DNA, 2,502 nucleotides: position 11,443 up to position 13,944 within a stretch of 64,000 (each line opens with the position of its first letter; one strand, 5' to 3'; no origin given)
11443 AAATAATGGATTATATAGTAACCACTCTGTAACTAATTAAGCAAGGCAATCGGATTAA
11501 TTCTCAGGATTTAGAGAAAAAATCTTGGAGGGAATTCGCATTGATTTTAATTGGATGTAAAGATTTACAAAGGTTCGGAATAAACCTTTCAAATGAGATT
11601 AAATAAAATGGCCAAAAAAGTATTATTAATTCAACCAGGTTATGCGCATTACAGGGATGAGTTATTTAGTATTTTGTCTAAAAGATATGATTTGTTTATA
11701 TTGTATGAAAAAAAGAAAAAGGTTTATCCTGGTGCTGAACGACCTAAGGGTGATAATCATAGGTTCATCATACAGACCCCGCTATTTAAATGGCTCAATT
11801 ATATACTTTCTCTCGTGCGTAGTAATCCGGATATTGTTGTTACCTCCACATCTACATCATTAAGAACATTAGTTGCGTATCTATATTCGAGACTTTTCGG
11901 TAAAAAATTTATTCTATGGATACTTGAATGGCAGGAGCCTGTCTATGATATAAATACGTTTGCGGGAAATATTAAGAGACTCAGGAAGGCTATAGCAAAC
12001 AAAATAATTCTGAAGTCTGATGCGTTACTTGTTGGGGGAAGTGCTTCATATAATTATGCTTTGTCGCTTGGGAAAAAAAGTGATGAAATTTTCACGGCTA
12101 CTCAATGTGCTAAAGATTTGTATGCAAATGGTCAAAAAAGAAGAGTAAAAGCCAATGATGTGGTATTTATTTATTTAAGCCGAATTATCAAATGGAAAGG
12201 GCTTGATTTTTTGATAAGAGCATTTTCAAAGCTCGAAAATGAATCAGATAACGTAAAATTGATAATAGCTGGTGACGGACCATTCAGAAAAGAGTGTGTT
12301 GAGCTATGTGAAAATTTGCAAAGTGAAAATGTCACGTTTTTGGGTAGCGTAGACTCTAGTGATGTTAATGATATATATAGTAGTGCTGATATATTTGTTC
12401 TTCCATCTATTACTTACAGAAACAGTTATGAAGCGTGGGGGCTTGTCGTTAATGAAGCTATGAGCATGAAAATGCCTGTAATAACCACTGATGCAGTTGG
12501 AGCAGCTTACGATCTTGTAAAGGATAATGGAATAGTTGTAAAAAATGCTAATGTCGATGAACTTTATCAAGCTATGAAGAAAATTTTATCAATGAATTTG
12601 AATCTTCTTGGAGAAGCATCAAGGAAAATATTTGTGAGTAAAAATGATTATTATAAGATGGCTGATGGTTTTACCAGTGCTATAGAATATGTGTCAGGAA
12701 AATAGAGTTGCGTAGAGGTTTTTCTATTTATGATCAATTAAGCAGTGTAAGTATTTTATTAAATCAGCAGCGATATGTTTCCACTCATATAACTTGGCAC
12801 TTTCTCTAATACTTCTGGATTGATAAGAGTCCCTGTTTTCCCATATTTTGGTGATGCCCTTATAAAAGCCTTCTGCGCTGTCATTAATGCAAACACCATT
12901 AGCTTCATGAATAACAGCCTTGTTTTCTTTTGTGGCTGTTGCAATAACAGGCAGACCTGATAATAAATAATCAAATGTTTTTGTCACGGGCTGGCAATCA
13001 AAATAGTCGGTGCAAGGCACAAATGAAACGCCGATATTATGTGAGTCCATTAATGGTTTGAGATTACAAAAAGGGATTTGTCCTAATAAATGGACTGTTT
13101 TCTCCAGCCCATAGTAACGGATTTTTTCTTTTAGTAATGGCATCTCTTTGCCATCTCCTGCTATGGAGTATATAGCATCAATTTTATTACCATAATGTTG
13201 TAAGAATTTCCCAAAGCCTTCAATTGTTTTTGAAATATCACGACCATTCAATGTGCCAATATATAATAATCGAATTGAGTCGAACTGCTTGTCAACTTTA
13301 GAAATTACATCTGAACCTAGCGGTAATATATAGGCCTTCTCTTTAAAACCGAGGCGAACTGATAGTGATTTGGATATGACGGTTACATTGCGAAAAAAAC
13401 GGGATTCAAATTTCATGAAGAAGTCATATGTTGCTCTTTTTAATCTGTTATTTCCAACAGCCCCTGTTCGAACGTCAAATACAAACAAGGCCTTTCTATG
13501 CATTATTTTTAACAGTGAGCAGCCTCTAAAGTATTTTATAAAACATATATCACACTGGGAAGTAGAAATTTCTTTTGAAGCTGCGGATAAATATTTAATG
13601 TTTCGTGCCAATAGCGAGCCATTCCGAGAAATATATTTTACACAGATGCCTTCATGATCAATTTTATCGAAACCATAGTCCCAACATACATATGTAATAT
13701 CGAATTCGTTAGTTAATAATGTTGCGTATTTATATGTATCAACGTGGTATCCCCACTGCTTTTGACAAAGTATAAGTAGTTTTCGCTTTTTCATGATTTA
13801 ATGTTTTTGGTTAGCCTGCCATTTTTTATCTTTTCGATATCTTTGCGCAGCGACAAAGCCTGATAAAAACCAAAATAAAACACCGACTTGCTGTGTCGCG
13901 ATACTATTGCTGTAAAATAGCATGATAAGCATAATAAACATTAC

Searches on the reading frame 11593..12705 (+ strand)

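Call 38: search_protein_families(library=pfam, proteins=[window:11593-12705:+], max_evalue=0.00001)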
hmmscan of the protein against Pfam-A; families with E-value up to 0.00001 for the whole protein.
window:11593-12705:+ (370 aa): 2 families
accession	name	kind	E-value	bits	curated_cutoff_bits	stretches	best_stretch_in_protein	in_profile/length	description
PF00534.26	Glycos_transf_1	-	7.6e-36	123.7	26.4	1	182-335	8-159/172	Glycosyl transferases group 1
PF13692.12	Glyco_trans_1_4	-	6.2e-33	114.5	27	1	191-333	3-141/142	Glycosyl transferases group 1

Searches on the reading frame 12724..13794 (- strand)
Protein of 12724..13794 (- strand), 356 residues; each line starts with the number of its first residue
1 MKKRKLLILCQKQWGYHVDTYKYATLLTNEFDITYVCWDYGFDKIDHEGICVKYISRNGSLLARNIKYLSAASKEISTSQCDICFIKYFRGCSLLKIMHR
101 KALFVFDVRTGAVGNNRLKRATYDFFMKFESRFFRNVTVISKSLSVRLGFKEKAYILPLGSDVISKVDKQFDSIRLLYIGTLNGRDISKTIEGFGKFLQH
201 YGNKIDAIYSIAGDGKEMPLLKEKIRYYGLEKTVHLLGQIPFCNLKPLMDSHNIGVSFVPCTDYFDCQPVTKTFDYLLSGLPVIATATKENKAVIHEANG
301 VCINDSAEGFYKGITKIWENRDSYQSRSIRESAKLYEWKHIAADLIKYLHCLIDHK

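Call 38: search_protein_families(library=pfam, proteins=[window:12724-13794:-], max_evalue=0.00001)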
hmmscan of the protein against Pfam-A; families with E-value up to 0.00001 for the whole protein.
window:12724-13794:- (356 aa): 2 families
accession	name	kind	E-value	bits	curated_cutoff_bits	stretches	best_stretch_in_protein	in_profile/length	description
PF13692.12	Glyco_trans_1_4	-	4.4e-10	40.4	27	1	175-320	3-142/142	Glycosyl transferases group 1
PF00534.26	Glycos_transf_1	-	1.3e-06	28.5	26.4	1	174-325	16-163/172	Glycosyl transferases group 1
